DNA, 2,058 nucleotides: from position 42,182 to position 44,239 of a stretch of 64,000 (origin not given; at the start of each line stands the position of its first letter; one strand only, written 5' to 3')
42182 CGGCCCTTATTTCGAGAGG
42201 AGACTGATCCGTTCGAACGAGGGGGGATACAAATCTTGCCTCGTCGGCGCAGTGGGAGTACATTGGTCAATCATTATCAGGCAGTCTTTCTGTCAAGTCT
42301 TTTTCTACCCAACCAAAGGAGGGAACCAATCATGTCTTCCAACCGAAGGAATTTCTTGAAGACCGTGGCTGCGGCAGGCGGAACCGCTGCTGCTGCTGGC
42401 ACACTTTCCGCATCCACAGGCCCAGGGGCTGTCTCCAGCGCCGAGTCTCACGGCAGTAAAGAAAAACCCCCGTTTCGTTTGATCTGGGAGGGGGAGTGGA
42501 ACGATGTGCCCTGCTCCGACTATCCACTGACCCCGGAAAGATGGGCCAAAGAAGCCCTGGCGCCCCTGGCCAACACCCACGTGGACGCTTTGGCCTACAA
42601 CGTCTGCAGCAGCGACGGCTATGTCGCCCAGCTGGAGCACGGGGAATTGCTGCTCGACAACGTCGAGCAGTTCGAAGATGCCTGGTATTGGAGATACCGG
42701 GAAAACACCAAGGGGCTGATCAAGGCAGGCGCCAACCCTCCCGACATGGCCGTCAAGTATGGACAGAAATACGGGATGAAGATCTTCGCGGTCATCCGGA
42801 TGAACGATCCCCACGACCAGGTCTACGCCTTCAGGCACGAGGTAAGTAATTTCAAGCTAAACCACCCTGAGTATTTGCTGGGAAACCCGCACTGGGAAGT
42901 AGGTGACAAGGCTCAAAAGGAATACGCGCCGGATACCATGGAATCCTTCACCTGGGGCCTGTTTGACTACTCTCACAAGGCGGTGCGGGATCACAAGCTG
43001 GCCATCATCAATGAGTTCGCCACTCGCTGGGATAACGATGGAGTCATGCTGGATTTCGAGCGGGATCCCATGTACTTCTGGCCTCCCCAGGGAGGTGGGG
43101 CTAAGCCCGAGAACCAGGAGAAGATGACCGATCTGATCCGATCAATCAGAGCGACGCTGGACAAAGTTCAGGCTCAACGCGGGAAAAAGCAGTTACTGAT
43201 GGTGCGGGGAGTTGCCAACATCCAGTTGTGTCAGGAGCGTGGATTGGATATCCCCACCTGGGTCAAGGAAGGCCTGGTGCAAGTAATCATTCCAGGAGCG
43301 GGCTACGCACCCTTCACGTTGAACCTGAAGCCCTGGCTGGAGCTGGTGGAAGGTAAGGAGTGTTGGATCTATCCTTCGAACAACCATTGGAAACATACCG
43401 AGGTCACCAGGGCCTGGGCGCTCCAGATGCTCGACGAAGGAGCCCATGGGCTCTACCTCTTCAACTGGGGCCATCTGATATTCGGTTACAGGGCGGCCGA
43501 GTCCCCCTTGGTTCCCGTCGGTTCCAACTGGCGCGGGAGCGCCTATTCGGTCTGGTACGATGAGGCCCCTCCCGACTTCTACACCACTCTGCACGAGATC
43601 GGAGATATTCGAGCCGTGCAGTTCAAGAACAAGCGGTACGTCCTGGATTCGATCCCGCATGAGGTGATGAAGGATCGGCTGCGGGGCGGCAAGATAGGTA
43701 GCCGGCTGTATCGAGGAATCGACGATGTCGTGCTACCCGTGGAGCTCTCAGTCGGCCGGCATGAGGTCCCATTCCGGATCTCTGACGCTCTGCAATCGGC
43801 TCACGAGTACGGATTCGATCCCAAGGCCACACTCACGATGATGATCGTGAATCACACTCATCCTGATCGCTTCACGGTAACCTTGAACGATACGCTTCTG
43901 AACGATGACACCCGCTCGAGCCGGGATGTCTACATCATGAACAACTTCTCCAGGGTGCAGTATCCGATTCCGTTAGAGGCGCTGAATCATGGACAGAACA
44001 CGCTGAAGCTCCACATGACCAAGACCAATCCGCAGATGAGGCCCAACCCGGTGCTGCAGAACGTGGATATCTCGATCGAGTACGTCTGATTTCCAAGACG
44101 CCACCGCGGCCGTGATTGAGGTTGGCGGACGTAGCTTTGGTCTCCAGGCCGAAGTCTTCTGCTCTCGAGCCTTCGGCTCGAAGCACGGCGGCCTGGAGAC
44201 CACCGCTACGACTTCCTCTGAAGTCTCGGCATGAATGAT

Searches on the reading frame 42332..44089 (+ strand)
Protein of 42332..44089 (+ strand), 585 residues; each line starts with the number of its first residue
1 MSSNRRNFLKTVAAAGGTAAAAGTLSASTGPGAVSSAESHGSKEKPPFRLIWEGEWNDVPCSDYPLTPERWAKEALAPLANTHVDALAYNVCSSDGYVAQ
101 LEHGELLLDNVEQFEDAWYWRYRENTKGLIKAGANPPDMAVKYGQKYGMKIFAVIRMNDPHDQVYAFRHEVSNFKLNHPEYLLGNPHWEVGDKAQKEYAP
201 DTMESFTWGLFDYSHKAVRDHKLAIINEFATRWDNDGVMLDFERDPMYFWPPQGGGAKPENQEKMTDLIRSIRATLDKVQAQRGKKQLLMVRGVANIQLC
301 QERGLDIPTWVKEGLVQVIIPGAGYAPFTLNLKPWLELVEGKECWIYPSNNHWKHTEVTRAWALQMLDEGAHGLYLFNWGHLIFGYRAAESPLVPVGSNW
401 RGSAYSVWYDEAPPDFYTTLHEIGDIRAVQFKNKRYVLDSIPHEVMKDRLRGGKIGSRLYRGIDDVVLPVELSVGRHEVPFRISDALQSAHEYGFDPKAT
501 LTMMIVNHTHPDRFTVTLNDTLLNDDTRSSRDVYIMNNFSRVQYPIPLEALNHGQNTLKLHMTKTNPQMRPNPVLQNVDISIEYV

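Call 4: search_protein_families(library=pfam, proteins=[window:42332-44089:+], max_evalue=1)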
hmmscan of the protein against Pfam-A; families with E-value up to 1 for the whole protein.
window:42332-44089:+ (585 aa): 4 families
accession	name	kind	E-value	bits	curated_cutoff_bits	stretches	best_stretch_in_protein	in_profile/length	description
PF10518.14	TAT_signal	-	0.0042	17.4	22.7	1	4-22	3-21/21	TAT (twin-arginine translocation) pathway signal sequence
PF14683.12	CBM-like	-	0.015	15.6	27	1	498-563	69-143/160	Polysaccharide lyase family 4, domain III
PF17735.7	BslA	-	0.039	14.4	38.7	1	495-567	20-91/121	Biofilm surface layer A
PF00704.34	Glyco_hydro_18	-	0.071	13.2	29.6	1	227-290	98-150/317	Glycosyl hydrolases family 18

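Call 9: search_protein_families(library=ncbifam, proteins=[window:42332-44089:+], max_evalue=1)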
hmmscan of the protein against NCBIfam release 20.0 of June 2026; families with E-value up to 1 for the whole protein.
window:42332-44089:+ (585 aa): 5 families
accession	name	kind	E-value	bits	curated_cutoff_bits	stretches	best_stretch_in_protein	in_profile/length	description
TIGR01409.1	TAT_signal_seq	domain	0.00022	21.4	16.7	1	4-23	2-21/29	twin-arginine translocation signal domain-containing protein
NF041825.1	hydrophobin_BslA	equivalog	0.00091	18.9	250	1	491-562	65-133/178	biofilm surface layer hydrophobin BslA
NF041828.1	hydrophobin_BslB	equivalog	0.0045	16.9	225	1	491-565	54-124/157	biofilm surface layer hydrophobin BslB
TIGR02811.1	formate_TAT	hypoth_equivalog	0.0091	16.3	48.45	1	3-38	9-40/66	formate dehydrogenase region TAT target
NF033629.0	RiPP_CPAC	subfamily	0.68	10.2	60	0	10-38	21-49/52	RiPP peptide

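Call 10: search_solved_structures(query=window:42332-44086:+, max_evalue=10)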
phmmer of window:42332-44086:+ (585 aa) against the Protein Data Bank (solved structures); distinct sequences matched with E-value up to 10: 11.
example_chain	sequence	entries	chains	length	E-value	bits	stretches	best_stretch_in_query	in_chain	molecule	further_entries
6rzd_A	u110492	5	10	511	4.1e-15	58.3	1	194-379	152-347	exosialidase from uncultured bacterium pG7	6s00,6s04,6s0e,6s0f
4bhu_A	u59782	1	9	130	0.002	19.7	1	492-567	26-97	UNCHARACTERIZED PROTEIN YUAB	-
4bhu_I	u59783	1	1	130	0.0027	19.3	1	492-567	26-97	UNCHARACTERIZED PROTEIN YUAB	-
6bt9_A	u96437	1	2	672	0.011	17.3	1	229-296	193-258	Chitinase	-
2o62_A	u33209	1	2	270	0.025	16.1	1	361-422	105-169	hypothetical protein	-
1itx_A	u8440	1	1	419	0.026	16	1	227-296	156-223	Glycosyl Hydrolase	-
8hrf_A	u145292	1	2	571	0.12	13.9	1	210-287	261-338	Chitinase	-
5mkd_A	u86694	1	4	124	0.22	13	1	492-567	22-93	Ywea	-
2wk2_A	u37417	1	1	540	0.42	12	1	211-289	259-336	CHITINASE A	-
2wly_A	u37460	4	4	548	0.43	12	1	211-289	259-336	Chitinase | CHITINASE A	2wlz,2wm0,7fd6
1rd6_A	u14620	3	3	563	0.45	11.9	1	211-289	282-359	Chitinase A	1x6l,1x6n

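Call 13: search_solved_structures(query=window:42332-44086:+, max_evalue=0.00001, show_alignments=1)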
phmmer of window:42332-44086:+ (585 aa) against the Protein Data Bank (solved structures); distinct sequences matched with E-value up to 0.00001: 1.
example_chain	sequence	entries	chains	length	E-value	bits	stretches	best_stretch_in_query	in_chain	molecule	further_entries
6rzd_A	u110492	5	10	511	4.1e-15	58.3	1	194-379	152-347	exosialidase from uncultured bacterium pG7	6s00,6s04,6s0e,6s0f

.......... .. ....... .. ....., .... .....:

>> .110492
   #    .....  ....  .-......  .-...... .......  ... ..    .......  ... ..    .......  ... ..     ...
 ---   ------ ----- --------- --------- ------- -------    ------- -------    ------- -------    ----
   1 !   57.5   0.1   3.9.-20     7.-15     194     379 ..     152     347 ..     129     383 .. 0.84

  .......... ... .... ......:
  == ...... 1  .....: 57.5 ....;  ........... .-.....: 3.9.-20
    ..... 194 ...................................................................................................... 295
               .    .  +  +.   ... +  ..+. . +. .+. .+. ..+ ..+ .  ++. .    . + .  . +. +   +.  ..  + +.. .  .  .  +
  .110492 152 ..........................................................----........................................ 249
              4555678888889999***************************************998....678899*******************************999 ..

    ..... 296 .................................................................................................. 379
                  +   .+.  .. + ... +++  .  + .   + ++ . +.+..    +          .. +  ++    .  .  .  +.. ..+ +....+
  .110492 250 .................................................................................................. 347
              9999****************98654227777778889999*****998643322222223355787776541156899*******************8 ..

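Call 22: find_homologous_proteins(query=window:42332-44086:+, max_evalue=0.00001)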
Query window:42332-44086:+ (585 aa): 97 proteins with E <= 0.00001 among 8000 candidates.
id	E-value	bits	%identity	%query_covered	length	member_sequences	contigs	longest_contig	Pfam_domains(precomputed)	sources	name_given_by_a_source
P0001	0.0e+0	1318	94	100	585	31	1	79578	-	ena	-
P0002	0.0e+0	1040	77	94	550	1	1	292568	-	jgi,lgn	jgi:hypothetical protein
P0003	8.7e-279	944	68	100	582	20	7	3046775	-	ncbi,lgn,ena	-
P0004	4.3e-199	681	56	92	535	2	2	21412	-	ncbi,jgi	-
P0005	4.5e-199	681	56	92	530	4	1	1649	-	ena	-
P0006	2.8e-197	675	51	100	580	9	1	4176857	-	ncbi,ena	-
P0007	2.7e-196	672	51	100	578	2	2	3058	-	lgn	-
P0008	3.0e-196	671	51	100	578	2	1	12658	-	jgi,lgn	-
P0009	6.0e-194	664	49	100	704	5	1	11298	-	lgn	-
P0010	2.0e-192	659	49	100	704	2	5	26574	-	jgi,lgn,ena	-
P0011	2.3e-192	659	50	100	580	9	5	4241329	-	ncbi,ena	-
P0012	6.0e-192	657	55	92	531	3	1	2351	-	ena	-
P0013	1.3e-191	656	49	100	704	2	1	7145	-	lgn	-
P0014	3.0e-187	642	50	100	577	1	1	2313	-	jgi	jgi:hypothetical protein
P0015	5.7e-186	638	50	100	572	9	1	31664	-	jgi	jgi:hypothetical protein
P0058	1.3e-168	580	47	94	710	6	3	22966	-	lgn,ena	-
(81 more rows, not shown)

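Call 25: search_solved_structures(query=A2, max_evalue=0.01, show_alignments=1)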
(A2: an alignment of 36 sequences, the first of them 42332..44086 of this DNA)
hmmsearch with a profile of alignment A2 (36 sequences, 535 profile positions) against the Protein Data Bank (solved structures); distinct sequences matched with E-value up to 0.01: 1.
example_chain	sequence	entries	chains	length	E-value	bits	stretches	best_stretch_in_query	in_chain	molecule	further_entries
6rzd_A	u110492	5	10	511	3.6e-27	98.8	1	170-339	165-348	exosialidase from uncultured bacterium pG7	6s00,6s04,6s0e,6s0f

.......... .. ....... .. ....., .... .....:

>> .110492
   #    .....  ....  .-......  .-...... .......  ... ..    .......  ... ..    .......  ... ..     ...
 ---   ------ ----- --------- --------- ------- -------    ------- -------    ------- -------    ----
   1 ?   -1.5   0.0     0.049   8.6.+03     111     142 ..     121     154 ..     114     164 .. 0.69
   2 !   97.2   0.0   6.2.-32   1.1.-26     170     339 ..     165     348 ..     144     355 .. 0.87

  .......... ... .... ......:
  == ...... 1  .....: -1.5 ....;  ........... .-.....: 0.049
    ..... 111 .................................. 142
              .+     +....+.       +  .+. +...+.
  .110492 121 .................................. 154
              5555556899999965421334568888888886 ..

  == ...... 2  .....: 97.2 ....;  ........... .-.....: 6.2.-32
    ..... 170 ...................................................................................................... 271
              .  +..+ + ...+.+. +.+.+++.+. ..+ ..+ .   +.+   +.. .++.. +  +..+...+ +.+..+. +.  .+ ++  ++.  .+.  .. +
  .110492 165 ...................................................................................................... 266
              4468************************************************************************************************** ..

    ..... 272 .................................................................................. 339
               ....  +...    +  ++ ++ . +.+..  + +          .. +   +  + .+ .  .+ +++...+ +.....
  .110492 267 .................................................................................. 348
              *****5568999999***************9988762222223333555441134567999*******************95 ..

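Call 38: predict_structure(alignment_id=A2)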
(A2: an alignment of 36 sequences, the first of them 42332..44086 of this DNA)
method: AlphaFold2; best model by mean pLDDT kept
length: 585 residues; sequences in the alignment: 36
mean_pLDDT: 82.4   pTM: 0.84
mean pLDDT of the five models: 82.4, 81.6, 80.6, 79.0, 78.4
residues with pLDDT >= 90: 284; 70-90: 193; 50-70: 56; < 50: 52
segments of 3 or more residues with pLDDT < 50: 1-6, 13-42, 393-403, 449-453
pLDDT, mean of each block of 10 residues (from residue 1): 45 39 31 35 77 85 87 90 93 76 85 86 91 90 93 87 70 88 76 70 80 93 94 94 76 75 96 98 97 90 94 98 76 96 95 82 94 87 74 43 66 86 91 92 61 67 86 95 93 94 90 95 92 64 94 96 91 92 93
secondary structure, 60 per line:
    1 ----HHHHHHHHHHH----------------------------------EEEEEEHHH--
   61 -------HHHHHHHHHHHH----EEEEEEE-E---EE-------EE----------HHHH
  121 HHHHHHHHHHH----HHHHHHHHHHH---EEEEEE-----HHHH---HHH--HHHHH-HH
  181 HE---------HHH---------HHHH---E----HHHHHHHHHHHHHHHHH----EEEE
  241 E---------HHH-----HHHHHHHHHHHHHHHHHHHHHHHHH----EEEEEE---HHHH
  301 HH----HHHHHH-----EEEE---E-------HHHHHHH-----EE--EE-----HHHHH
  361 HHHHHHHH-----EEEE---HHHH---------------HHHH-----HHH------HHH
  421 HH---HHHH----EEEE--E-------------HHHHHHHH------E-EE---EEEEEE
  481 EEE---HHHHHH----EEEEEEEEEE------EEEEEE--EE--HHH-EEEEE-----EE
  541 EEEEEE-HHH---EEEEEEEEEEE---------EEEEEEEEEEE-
elements in order: H5-15 E50-55 H68-79 E84-90 H117-131 H136-146 E150-155 H161-164 H173-177 H204-207 H216-232 E237-241 H259-283 E288-293 H297-302 H307-312 E318-321 H333-339 H356-368 E374-377 H381-384 H400-403 H418-422 H426-429 E434-437 H454-461 E475-483 H487-492 E497-506 E513-518 E529-533 E539-546 E554-564 E574-584

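Call 42: fold_search(model_id=the predicted structure, library=pdb)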
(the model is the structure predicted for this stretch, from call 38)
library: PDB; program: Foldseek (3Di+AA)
matches with E <= 10: 1592; with E <= 0.001: 133
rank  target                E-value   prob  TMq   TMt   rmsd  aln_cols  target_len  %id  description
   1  6rzd_A                3.0e-32  1.00  0.69  0.81   4.2       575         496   18  Crystal structure of an inverting family GH156 exosialidase from uncultured bacterium pG7 (released 2019-11-06)
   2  6s00_A                9.5e-32  1.00  0.69  0.81   4.3       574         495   17  Crystal structure of an inverting family GH156 exosialidase from uncultured bacterium pG7 in complex with N-acetylneur (released 2019-11-06)
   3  6s04_B                1.0e-31  1.00  0.69  0.81   4.2       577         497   17  Crystal structure of an inverting family GH156 exosialidase from uncultured bacterium pG7 in complex with N-glycolylne (released 2019-11-06)
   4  5oq2_B                1.9e-11  1.00  0.37  0.57   6.0       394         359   13  Se-SAD structure of the functional region of Cwp19 from Clostridium difficile (released 2017-11-01)
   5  5oq2_A                2.7e-11  1.00  0.38  0.58   5.5       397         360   15  Se-SAD structure of the functional region of Cwp19 from Clostridium difficile (released 2017-11-01)
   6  5oq3                  5.1e-11  1.00  0.36  0.56   5.7       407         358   15  High resolution structure of the functional region of Cwp19 from Clostridium difficile (released 2017-11-01)
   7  7p43_B                7.4e-08  1.00  0.32  0.28  15.9       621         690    9  Structure of CgGBE in complex with maltotriose (released 2022-07-27)
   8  4bzy_A                1.6e-07  1.00  0.28  0.27  17.0       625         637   10  Crystal structure of human glycogen branching enzyme (GBE1) (released 2013-09-25)
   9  5clt_A                1.9e-07  1.00  0.31  0.29  15.6       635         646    9  Crystal structure of human glycogen branching enzyme (GBE1) in complex with acarbose (released 2015-08-12)
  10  4bzy_B                2.7e-07  1.00  0.30  0.28  16.3       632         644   10  Crystal structure of human glycogen branching enzyme (GBE1) (released 2013-09-25)
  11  4bzy_C                3.0e-07  1.00  0.32  0.30  15.6       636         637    9  Crystal structure of human glycogen branching enzyme (GBE1) (released 2013-09-25)
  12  5clt_C                3.8e-07  1.00  0.31  0.29  15.5       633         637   10  Crystal structure of human glycogen branching enzyme (GBE1) in complex with acarbose (released 2015-08-12)
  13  7xsy_A                5.1e-07  1.00  0.30  0.28  15.4       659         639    8  Ligand free structure of branching enzyme isoform 3 (BE3) from Crocosphaera subtropica ATCC 51142 (released 2023-06-07)
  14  4qaw_D                7.2e-07  1.00  0.30  0.32  23.3       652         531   10  Structure of modular Xyn30D from Paenibacillus barcinonensis (released 2014-10-08)
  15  5clw_B                8.6e-07  1.00  0.30  0.28  16.0       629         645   10  Crystal structure of human glycogen branching enzyme (GBE1) in complex with maltoheptaose (released 2015-10-07)
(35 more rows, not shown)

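Call 45: find_related_loci(query=A2, collection=genome_contigs, flank=10000)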
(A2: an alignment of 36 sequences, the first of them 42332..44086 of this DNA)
Query A2 (585 aa) in genome_contigs; peptide patterns used: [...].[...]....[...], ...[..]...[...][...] (x = any residue, [..] = any of these).
88 stretches matched a pattern; 26 encode a relative of the query (tblastn E <= 1e-3); 24 distinct loci.
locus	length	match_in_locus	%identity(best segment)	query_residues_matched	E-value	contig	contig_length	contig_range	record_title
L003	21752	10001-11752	90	1-585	0e+0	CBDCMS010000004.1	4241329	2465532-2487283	MAG: Acidobacteriota bacterium isolate d2208f9c-dc62-4c60-9894-974f31c88c53 genome assembly, contig: contig_4, whole gen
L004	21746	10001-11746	67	1-585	0e+0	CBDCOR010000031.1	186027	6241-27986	MAG: Acidobacteriota bacterium isolate 12027c94-f6f4-4eaf-a87d-71b3b0204df9 genome assembly, contig: contig_31, whole ge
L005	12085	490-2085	56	45-584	0e+0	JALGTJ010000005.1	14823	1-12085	MAG: Candidatus Zipacnadia bacterium isolate Meg22_1012_Bin_125 Meg22_1012_Bin_125_scaffold_12154, whole genome shotgun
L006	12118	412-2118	51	1-584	0e+0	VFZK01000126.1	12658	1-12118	MAG: Acidimicrobiia bacterium isolate K_Offshore_80m_m2_092 K_Offshore_80m_m2_092_Ga0194132_10010128, whole genome shotg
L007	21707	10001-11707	50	2-584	0e+0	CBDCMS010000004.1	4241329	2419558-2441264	MAG: Acidobacteriota bacterium isolate d2208f9c-dc62-4c60-9894-974f31c88c53 genome assembly, contig: contig_4, whole gen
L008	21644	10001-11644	52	26-584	0e+0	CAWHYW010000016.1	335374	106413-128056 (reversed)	MAG: Bryobacteraceae bacterium isolate MFD08700.bin.2.22 genome assembly, contig: contig_23702, whole genome shotgun seq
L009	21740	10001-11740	67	1-584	0e+0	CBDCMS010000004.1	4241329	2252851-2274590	MAG: Acidobacteriota bacterium isolate d2208f9c-dc62-4c60-9894-974f31c88c53 genome assembly, contig: contig_4, whole gen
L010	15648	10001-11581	51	47-584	0e+0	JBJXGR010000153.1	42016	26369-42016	MAG: Bryobacteraceae bacterium isolate F1F2.bin.195 k127_6225791, whole genome shotgun sequence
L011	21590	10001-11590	49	40-584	1e-178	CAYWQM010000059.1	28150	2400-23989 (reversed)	MAG TPA_asm: uncultured Lentisphaerales bacterium isolate SRP092796_co3_879 genome assembly, contig: NODE_2515_length_28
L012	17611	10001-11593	50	39-584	2e-178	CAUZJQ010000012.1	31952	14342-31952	MAG: Lentisphaeria bacterium isolate CB21_323.87 genome assembly, contig: Ga0302123_10000475, whole genome shotgun seque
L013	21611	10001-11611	51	36-584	9e-178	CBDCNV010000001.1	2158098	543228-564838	MAG: Opitutales bacterium isolate bad5a5f1-2e93-4c07-927b-d919c4be9086 genome assembly, contig: contig_1, whole genome s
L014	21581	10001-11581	51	47-584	3e-177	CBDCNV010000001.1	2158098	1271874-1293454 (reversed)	MAG: Opitutales bacterium isolate bad5a5f1-2e93-4c07-927b-d919c4be9086 genome assembly, contig: contig_1, whole genome s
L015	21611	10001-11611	51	36-584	9e-176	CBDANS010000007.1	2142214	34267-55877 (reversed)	MAG: Opitutales bacterium isolate 041eddd8-ac7a-4d64-b7d6-f8729859a465 genome assembly, contig: contig_7, whole genome s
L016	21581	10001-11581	51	47-584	1e-175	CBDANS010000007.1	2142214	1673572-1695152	MAG: Opitutales bacterium isolate 041eddd8-ac7a-4d64-b7d6-f8729859a465 genome assembly, contig: contig_7, whole genome s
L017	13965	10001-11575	50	47-584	2e-174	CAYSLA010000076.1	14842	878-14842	MAG TPA_asm: uncultured bacterium isolate SRP098346_co1_397 genome assembly, contig: NODE_4479_length_14842_cov_12.40474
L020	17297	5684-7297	46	36-584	9e-166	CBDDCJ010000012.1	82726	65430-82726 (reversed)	MAG: Opitutales bacterium isolate 338e4480-5d06-4493-be72-a91794ab404a genome assembly, contig: contig_12, whole genome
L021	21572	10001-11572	48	47-584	4e-164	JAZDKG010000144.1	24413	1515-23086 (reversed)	MAG: Planctomycetota bacterium isolate MEGAHIT-group-0.522 k141_15303743, whole genome shotgun sequence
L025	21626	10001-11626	48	28-584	4e-174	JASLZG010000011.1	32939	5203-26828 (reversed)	MAG: Lentisphaeria bacterium isolate ETNP2_MAG_64 NODE_11_length_32939_cov_3.850526, whole genome shotgun sequence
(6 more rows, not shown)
